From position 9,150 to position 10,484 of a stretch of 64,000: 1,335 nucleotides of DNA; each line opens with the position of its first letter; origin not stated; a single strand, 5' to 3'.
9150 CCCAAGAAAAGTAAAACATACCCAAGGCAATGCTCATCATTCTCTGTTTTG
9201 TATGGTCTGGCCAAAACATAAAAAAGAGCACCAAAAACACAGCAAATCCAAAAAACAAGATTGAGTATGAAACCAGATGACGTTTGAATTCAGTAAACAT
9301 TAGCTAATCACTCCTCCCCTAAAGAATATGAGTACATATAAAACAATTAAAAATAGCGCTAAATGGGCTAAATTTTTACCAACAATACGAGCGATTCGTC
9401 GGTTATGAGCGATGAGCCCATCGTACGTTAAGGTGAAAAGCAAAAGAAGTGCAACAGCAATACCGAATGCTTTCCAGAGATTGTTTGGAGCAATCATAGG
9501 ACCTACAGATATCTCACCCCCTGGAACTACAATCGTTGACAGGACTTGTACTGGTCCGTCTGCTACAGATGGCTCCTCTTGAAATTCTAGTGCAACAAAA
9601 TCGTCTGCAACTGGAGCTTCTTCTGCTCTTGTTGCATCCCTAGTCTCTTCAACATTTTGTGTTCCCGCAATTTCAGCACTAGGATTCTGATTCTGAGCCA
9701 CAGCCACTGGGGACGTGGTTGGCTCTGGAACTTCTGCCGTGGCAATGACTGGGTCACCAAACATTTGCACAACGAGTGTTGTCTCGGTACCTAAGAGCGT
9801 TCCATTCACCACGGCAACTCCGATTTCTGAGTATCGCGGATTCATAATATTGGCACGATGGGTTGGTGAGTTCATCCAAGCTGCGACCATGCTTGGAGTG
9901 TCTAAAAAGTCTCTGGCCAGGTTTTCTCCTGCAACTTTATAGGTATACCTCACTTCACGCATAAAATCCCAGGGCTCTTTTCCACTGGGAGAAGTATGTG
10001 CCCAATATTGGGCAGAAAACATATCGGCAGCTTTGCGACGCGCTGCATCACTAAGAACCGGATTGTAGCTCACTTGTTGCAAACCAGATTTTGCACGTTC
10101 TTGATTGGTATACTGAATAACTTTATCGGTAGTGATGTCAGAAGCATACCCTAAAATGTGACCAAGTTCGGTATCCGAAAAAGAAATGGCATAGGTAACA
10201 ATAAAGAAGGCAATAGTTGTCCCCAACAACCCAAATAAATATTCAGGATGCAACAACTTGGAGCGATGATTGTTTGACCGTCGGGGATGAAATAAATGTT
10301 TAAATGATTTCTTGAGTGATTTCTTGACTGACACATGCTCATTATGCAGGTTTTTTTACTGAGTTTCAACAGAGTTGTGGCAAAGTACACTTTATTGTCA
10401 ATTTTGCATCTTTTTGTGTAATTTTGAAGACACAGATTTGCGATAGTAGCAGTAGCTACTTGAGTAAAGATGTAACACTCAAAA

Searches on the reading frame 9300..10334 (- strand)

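Call 66: search_protein_families(library=pfam, proteins=[window:9300-10334:-], max_evalue=0.000001)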
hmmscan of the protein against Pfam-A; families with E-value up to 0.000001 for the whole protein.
window:9300-10334:- (344 aa): 1 family
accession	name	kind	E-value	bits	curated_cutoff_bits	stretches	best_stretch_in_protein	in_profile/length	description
PF00188.32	CAP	-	2e-20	74.2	21.1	1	74-189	2-114/117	Cysteine-rich secretory protein family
